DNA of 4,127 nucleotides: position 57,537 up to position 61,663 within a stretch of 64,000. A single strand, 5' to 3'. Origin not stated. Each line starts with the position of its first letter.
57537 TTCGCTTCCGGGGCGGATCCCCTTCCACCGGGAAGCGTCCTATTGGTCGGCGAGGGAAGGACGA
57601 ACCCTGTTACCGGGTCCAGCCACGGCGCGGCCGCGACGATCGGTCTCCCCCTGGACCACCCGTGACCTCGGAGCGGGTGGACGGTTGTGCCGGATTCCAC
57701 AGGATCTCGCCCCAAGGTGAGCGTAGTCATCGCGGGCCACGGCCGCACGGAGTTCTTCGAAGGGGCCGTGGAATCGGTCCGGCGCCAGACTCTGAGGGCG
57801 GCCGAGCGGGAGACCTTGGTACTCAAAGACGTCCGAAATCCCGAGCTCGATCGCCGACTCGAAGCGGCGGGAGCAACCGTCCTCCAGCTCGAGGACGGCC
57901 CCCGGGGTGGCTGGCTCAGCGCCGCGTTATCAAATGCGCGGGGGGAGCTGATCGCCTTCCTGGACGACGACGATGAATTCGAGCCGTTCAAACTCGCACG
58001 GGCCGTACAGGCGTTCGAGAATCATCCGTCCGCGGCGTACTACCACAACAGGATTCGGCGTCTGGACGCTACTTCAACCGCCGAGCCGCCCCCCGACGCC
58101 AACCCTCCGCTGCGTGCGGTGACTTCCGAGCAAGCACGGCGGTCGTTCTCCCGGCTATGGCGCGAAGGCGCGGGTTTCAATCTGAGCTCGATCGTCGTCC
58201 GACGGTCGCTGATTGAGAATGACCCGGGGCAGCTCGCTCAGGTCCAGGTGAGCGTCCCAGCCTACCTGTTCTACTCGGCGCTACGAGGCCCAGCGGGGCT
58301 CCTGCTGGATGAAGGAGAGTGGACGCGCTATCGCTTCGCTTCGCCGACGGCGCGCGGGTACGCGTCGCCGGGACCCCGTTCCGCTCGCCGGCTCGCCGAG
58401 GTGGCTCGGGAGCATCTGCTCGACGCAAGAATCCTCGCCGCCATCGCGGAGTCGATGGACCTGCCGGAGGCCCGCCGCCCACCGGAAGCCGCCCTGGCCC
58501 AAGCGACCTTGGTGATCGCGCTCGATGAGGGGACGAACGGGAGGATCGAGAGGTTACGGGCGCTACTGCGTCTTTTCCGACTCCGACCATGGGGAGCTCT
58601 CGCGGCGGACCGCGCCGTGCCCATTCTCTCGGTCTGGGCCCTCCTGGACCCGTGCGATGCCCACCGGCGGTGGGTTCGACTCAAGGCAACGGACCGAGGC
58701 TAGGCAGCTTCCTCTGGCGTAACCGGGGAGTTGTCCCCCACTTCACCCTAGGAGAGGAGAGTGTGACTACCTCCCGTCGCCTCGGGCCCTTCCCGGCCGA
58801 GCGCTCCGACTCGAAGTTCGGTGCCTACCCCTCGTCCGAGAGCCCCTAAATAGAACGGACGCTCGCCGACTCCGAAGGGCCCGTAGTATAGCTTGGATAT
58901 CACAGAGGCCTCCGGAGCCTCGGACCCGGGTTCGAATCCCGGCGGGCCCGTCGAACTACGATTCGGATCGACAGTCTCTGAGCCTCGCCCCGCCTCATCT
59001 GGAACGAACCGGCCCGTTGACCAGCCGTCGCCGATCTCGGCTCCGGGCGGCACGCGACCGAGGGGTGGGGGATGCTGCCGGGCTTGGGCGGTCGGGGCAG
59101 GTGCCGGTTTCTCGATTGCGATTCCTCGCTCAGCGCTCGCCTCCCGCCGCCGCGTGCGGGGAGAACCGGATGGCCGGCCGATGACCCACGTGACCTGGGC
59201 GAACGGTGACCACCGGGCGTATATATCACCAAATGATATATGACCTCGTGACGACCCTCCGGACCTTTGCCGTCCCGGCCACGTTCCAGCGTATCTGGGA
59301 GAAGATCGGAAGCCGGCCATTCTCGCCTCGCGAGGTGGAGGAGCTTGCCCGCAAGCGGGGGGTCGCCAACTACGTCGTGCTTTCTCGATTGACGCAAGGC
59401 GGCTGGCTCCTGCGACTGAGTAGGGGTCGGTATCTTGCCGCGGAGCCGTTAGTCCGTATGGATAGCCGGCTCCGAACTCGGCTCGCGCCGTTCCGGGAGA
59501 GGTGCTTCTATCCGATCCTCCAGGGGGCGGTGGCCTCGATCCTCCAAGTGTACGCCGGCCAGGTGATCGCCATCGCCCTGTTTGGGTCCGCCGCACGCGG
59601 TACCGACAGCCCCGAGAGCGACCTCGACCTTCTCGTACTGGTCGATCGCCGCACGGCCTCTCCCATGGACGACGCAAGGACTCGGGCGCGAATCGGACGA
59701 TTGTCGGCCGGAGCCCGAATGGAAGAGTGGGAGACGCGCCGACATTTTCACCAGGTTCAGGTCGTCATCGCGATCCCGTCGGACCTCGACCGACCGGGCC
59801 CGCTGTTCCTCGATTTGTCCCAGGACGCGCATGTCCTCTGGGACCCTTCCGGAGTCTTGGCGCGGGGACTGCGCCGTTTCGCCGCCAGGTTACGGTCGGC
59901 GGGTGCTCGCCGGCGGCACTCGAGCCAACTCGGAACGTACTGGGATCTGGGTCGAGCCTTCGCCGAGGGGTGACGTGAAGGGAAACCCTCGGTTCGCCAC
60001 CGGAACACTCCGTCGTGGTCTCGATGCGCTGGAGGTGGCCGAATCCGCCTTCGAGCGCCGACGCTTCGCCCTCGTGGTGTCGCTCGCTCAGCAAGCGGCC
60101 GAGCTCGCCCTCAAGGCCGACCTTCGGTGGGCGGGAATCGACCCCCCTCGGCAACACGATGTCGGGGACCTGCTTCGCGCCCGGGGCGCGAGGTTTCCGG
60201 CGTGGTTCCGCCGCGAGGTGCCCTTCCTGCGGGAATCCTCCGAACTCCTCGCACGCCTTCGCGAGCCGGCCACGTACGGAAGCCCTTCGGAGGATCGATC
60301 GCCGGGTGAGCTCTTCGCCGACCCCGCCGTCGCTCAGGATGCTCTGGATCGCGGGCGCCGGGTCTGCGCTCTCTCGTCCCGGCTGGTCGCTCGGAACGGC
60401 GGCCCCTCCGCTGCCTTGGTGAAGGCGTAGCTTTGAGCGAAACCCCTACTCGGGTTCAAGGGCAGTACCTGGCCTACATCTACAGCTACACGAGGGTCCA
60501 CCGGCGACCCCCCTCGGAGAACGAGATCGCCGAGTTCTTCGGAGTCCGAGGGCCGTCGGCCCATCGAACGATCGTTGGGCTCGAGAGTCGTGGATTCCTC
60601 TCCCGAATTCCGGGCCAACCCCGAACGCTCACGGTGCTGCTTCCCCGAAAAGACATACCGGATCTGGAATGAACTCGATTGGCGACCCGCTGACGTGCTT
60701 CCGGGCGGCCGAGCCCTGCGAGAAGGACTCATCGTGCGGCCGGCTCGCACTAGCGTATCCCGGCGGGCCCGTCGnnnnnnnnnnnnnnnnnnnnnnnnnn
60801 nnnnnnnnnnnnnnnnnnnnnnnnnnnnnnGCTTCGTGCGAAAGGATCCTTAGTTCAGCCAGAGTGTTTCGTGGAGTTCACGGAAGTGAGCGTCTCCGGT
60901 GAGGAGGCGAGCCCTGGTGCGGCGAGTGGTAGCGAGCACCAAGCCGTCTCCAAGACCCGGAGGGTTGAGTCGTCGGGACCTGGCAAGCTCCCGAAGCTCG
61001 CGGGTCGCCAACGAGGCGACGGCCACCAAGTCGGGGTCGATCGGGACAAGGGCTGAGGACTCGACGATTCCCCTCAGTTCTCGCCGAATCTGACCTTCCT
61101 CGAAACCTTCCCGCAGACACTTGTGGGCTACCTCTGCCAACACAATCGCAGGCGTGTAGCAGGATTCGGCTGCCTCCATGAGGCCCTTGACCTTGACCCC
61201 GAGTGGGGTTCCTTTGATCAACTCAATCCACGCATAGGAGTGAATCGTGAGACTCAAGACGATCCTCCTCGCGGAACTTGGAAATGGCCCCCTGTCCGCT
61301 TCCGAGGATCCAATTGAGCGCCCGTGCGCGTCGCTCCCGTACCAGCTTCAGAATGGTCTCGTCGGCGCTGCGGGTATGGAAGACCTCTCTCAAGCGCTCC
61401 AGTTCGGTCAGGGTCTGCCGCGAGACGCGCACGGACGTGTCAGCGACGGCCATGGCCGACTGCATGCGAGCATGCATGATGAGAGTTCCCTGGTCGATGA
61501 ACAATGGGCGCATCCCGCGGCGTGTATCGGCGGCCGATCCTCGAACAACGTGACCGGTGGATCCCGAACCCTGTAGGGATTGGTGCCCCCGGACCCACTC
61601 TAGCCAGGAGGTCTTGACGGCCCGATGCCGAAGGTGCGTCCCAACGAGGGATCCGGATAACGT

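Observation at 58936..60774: Exact 18-bp direct repeat of the tRNA-Arg 3' end brackets a 1.8-kb integrase-less cassette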

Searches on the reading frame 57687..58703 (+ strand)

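Call 6: search_protein_families(library=pfam, proteins=[window:57687-58703:+], max_evalue=0.1)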
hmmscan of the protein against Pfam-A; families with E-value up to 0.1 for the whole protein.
window:57687-58703:+ (338 aa): 2 families
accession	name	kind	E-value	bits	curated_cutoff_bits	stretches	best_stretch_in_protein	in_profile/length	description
PF00535.33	Glycos_transf_2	-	6.6e-11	42.9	23.3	1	12-138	1-131/168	Glycosyl transferase family 2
PF13641.12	Glyco_tranf_2_3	-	0.00044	20.8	27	1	53-132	50-131/230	Glycosyltransferase like family 2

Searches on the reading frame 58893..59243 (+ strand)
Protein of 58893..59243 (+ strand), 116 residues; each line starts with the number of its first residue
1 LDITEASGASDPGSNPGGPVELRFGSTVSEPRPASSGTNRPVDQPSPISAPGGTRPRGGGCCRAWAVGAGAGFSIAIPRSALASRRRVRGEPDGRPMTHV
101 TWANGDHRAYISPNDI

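Call 6: search_protein_families(library=pfam, proteins=[window:58893-59243:+], max_evalue=0.1)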
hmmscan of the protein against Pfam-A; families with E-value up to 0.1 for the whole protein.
window:58893-59243:+ (116 aa): 0 families

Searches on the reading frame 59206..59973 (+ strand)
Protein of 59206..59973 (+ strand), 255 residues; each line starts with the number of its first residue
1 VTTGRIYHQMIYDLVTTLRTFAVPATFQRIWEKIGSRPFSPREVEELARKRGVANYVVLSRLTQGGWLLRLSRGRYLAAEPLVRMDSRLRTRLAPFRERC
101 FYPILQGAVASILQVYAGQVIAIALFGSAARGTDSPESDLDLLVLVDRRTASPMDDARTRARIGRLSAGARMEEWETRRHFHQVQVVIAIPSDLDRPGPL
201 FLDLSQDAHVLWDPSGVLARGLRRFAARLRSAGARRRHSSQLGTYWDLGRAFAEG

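Call 6: search_protein_families(library=pfam, proteins=[window:59206-59973:+], max_evalue=0.1)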
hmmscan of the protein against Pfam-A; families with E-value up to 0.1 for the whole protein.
window:59206-59973:+ (255 aa): 4 families
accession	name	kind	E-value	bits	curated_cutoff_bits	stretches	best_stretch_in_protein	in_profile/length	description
PF01909.29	NTP_transf_2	-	3.3e-08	34.3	21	1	118-151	13-45/93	Nucleotidyltransferase domain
PF18765.7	Polbeta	-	3.3e-07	30.8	26.9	1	112-149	6-42/93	Polymerase beta, Nucleotidyltransferase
PF22600.2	MTPAP-like_central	-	0.00034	21.2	27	1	109-159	29-78/139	Poly(A) RNA polymerase, mitochondrial-like, central palm domain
PF13338.12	AbiEi_4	-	0.0059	17.1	25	1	39-77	14-47/49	Transcriptional regulator, AbiEi antitoxin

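Call 13: find_homologous_proteins(query=window:59233-59973:+)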
Query window:59233-59973:+ (246 aa): 17 proteins with E <= 0.001 among 4418 candidates.
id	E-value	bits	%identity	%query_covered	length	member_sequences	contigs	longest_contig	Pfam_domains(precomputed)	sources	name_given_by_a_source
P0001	1.5e-152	523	100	98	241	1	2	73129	PF18765.8,PF01909.30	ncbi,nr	ncbi:MAG: nucleotidyltransferase domain-containing protein [Thermoplasmata archaeon]|nr:nucleotidylt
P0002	1.2e-118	412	81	97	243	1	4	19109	PF18765.8,PF22600.3,PF13338.13,PF01909.30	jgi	jgi:predicted nucleotidyltransferase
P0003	3.1e-109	382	82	88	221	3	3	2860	PF18765.8,PF22600.3,PF01909.30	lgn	-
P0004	1.1e-99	350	69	96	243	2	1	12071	PF18765.8,PF01909.30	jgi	jgi:predicted nucleotidyltransferase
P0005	2.1e-99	350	69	96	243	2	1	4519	PF18765.8,PF01909.30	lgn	-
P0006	6.2e-92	325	62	100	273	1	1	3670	PF18765.8,PF01909.30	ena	-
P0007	2.1e-91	323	62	96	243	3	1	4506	PF18765.8,PF01909.30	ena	-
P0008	5.1e-91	322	64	96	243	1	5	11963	PF18765.8,PF01909.30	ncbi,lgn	-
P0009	1.6e-88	314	61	96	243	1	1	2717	PF18765.8,PF01909.30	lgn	-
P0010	3.5e-86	306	64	90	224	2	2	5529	PF18765.8,PF01909.30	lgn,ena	-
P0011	6.2e-85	302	64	90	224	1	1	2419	PF18765.8,PF01909.30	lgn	-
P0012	8.2e-85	302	58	98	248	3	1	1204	PF18765.8,PF01909.30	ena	-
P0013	2.3e-68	248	63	82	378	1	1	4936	PF18765.8,PF05168.20,PF01909.30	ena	-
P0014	7.3e-49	184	45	93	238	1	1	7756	PF18765.8,PF01909.30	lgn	-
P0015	1.2e-32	131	40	86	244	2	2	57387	PF01909.30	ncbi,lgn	ncbi:MAG: nucleotidyltransferase domain-containing protein [Thermoplasmata archaeon]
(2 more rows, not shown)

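Call 14: find_encoding_contigs(protein=P0001, flank=10000, max_places=10)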
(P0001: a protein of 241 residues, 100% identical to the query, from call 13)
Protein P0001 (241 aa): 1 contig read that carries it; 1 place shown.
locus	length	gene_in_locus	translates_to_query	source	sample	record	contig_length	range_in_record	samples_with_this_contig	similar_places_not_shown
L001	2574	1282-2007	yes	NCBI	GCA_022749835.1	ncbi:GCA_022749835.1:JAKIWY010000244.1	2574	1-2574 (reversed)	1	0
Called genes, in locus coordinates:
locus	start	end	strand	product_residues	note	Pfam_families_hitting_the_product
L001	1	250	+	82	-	?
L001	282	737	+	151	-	-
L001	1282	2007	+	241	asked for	PF01909:NTP_transf_2, PF18765:Polbeta (weak)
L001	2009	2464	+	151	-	PF05168:HEPN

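Call 15: find_encoding_contigs(protein=P0002, flank=10000, max_places=10)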
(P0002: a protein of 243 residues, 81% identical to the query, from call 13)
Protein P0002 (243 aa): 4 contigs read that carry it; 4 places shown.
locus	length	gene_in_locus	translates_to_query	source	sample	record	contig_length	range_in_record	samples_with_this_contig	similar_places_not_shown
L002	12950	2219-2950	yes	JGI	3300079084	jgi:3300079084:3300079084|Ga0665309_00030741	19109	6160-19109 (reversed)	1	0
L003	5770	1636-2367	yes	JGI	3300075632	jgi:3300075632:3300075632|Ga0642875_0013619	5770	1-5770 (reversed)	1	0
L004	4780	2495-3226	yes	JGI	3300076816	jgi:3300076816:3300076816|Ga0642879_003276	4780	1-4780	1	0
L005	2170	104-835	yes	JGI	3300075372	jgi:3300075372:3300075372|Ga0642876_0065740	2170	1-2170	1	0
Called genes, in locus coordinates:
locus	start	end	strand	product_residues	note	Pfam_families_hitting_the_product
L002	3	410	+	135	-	?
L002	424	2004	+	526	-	PF02515:CoA_transf_3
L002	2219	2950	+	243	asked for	PF13338:AbiEi_4 (weak), PF22600:MTPAP-like_central (weak), PF01909:NTP_transf_2, PF18765:Polbeta (weak)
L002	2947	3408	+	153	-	PF05168:HEPN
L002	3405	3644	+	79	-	PF01325:Fe_dep_repress (weak)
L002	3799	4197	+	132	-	-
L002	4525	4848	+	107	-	-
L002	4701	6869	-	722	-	PF00211:Guanylate_cyc, PF13428:TPR_14 (faint), PF14559:TPR_19 (faint), PF00515:TPR_1 (faint), PF13432:TPR_16 (faint), PF07719:TPR_2 (faint), PF13181:TPR_8 (faint), PF13431:TPR_17 (faint), +1 more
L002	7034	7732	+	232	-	PF00005:ABC_tran, PF02463:SMC_N (faint)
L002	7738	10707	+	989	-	PF02687:FtsX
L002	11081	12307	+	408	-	PF00999:Na_H_Exchanger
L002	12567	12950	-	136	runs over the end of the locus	PF21619:DUF6855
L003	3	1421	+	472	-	?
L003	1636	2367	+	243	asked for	PF13338:AbiEi_4 (weak), PF22600:MTPAP-like_central (weak), PF01909:NTP_transf_2, PF18765:Polbeta (weak)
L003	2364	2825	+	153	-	PF05168:HEPN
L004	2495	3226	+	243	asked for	PF13338:AbiEi_4 (weak), PF22600:MTPAP-like_central (weak), PF01909:NTP_transf_2, PF18765:Polbeta (weak)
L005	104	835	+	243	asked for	PF13338:AbiEi_4 (weak), PF22600:MTPAP-like_central (weak), PF01909:NTP_transf_2, PF18765:Polbeta (weak)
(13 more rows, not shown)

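Call 19: find_encoding_contigs(protein=P0004, flank=10000, max_places=6)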
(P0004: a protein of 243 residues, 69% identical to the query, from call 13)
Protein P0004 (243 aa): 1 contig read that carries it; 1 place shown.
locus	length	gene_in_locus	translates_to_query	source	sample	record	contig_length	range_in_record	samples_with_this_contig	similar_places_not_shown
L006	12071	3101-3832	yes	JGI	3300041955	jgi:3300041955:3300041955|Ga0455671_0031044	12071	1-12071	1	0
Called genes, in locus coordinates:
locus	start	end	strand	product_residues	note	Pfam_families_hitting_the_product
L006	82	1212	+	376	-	PF01548:DEDD_Tnp_IS110, PF02371:Transposase_20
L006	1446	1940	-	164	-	PF11848:DUF3368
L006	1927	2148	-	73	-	PF17723:RHH_8 (weak), PF01402:RHH_1 (weak)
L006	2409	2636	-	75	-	PF07927:HicA_toxin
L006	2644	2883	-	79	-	PF15919:HicB_lk_antitox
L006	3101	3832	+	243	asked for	PF01909:NTP_transf_2, PF18765:Polbeta (weak)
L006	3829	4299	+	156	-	PF05168:HEPN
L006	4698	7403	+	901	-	PF12419:DUF3670, PF00176:SNF2-rel_dom, PF00271:Helicase_C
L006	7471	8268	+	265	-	-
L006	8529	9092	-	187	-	-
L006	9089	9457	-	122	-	-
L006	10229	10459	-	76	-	-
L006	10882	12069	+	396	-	?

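Call 20: find_encoding_contigs(protein=P0008, flank=10000, max_places=6)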
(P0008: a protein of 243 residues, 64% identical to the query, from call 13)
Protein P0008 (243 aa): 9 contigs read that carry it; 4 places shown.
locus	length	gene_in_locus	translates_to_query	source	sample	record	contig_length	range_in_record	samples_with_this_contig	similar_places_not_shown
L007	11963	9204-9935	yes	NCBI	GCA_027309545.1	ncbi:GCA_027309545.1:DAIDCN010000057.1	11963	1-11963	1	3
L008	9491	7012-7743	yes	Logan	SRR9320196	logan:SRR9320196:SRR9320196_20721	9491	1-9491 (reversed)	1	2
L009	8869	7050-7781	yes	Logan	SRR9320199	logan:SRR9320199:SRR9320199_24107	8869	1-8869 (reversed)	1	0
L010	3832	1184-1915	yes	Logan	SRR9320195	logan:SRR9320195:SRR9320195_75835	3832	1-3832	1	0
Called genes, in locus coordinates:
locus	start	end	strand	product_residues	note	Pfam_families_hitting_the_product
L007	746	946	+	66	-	PF09853:DUF2080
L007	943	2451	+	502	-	PF05598:DUF772, PF01609:DDE_Tnp_1, PF13751:DDE_Tnp_1_6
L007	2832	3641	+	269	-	-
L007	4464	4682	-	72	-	-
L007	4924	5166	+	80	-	PF01726:LexA_DNA_bind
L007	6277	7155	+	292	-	PF13415:Beta-prop_FBX42 (weak), PF13418:Beta-prop_TYW4 (faint), PF24681:Kelch_KLHDC2_KLHL20_DRC7, PF24981:Beta-prop_ATRN-LZTR1 (weak), PF13415:Beta-prop_FBX42, PF24681:Kelch_KLHDC2_KLHL20_DRC7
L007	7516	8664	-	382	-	PF13546:DDE_5, PF01609:DDE_Tnp_1 (weak)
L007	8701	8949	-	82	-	PF13546:DDE_5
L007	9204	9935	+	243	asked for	PF01909:NTP_transf_2, PF18765:Polbeta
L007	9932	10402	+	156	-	PF05168:HEPN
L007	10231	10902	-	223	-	-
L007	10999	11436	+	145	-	PF01909:NTP_transf_2, PF18765:Polbeta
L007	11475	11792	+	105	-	PF01934:HepT-like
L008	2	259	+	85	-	?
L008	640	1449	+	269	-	-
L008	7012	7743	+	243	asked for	PF01909:NTP_transf_2, PF18765:Polbeta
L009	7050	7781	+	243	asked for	PF01909:NTP_transf_2, PF18765:Polbeta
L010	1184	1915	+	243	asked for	PF01909:NTP_transf_2, PF18765:Polbeta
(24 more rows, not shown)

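Call 68: find_encoding_contigs(protein=P0003, flank=10000, max_places=4)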
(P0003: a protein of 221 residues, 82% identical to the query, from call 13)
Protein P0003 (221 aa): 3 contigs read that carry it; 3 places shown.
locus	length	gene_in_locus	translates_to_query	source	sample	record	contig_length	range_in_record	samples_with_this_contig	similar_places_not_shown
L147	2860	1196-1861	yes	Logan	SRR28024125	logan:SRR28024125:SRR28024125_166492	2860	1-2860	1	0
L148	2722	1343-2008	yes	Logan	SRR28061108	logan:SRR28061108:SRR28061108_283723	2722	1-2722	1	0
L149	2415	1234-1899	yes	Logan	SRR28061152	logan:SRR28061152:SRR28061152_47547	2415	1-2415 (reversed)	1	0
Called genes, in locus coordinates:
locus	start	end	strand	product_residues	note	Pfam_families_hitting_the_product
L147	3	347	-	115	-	?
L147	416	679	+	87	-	-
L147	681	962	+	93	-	-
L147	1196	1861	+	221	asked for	PF22600:MTPAP-like_central (weak), PF01909:NTP_transf_2 (weak), PF18765:Polbeta (weak)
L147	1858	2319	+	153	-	PF05168:HEPN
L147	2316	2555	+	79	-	PF01726:LexA_DNA_bind (weak), PF01325:Fe_dep_repress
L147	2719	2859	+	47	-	?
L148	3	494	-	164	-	?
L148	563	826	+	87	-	-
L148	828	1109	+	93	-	-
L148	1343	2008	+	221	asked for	PF22600:MTPAP-like_central (weak), PF01909:NTP_transf_2 (weak), PF18765:Polbeta (weak)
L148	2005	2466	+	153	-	PF05168:HEPN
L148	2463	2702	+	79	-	PF01726:LexA_DNA_bind (weak), PF01325:Fe_dep_repress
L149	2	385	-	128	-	?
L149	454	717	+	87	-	-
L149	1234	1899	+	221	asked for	PF22600:MTPAP-like_central (weak), PF01909:NTP_transf_2 (weak), PF18765:Polbeta (weak)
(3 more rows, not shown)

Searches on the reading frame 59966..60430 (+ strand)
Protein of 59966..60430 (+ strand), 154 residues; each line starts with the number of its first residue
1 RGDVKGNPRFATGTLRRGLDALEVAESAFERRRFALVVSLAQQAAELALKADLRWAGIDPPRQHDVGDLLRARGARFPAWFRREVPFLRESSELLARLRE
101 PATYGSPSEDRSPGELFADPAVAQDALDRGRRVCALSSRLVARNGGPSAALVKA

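Call 6: search_protein_families(library=pfam, proteins=[window:59966-60430:+], max_evalue=0.1)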
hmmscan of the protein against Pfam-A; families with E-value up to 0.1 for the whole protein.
window:59966-60430:+ (154 aa): 2 families
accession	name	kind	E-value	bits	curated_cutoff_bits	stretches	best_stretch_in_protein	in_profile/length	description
PF05168.19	HEPN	-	8.6e-17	61.8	22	1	15-136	5-113/117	HEPN domain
PF09664.16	DUF2399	-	0.033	14.4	23.4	0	27-59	50-82/152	Protein of unknown function C-terminus (DUF2399)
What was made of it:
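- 59975..60430 (+): HEPN-domain protein (putative toxin). GTG start 1 nt after the MNT stop codon. Pfam HEPN E=9e-17 (call 6).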

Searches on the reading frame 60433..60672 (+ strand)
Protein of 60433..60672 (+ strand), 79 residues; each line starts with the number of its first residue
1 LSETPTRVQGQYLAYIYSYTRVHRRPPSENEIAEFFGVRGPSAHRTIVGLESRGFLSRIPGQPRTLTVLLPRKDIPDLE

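Call 6: search_protein_families(library=pfam, proteins=[window:60433-60672:+], max_evalue=0.1)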
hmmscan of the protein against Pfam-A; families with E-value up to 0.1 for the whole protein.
window:60433-60672:+ (79 aa): 10 families
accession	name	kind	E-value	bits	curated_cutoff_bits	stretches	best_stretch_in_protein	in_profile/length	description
PF01726.22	LexA_DNA_bind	-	8.6e-07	29.1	23.7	1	6-65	5-65/65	LexA DNA binding domain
PF01325.25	Fe_dep_repress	-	4e-05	24.2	26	1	11-56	8-52/60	Iron dependent repressor, N-terminal DNA binding domain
PF12802.13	MarR_2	-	0.0011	19.5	27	1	28-60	22-54/61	MarR family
PF00392.27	GntR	-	0.0018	18.3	27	1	27-62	25-60/64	Bacterial regulatory proteins, gntR family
PF01047.28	MarR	-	0.0027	18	24.6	1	25-60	16-51/59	MarR family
PF09339.16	HTH_IclR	-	0.0034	17.6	22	1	25-58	17-50/52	IclR helix-turn-helix domain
PF01978.25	TrmB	-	0.011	15.9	25.6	1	25-66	21-62/68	Sugar-specific transcriptional regulator TrmB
PF13545.12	HTH_Crp_2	-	0.018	15.4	27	1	24-69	20-62/70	Crp-like helix-turn-helix domain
PF12840.13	HTH_20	-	0.02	15.3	27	1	17-56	10-48/51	Helix-turn-helix domain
PF25213.1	HVO_A0261_N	-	0.031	14.6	35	1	22-62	20-60/86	HVO_A0261 N-terminal domain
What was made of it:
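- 60433..60672 (+): 79-aa LexA-N/DtxR-like winged-helix protein, third gene of the cassette. Pfam LexA_DNA_bind E=9e-7 (call 6).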

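Call 11: find_encoding_contigs(protein=window:60433-60672:+, flank=10000, max_places=10)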
Protein window:60433-60672:+ (79 aa): no gene with exactly this product is on record in the collection.

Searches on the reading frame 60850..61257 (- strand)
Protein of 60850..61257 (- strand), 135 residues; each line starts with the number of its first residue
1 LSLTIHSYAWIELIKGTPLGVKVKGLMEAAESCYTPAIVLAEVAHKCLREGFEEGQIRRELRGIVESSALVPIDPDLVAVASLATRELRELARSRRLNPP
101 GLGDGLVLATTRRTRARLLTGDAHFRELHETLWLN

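Call 6: search_protein_families(library=pfam, proteins=[window:60850-61257:-], max_evalue=0.1)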
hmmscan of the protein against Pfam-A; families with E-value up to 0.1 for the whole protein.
window:60850-61257:- (135 aa): 1 family
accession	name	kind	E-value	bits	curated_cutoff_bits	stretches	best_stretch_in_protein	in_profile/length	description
PF01850.27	PIN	-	2.9e-13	50.9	23.6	1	9-128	7-117/120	PIN domain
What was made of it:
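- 60850..61513 (-): Native flank, not part of the insert: vapC (PIN, 60850-61257) and a vapB-like gene (61223-61513). Pfam PIN E=3e-13 (call 6).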

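Call 12: find_encoding_contigs(protein=window:60850-61257:-, flank=10000, max_places=10)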
Protein window:60850-61257:- (135 aa): no gene with exactly this product is on record in the collection.
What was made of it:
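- Tried and rejected: Look-ups of the wHTH and PIN proteins found nothing, probably because gene start calls differ (calls 11, 12).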

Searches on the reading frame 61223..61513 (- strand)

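Call 6: search_protein_families(library=pfam, proteins=[window:61223-61513:-], max_evalue=0.1)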
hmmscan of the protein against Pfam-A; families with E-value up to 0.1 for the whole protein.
window:61223-61513:- (96 aa): 1 family
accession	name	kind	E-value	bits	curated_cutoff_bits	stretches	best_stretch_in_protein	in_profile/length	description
PF11927.14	HODM_asu-like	-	0.0088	15.8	25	1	18-87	198-269/273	Haem-dependent oxidative N-demethylase, alpha subunit-like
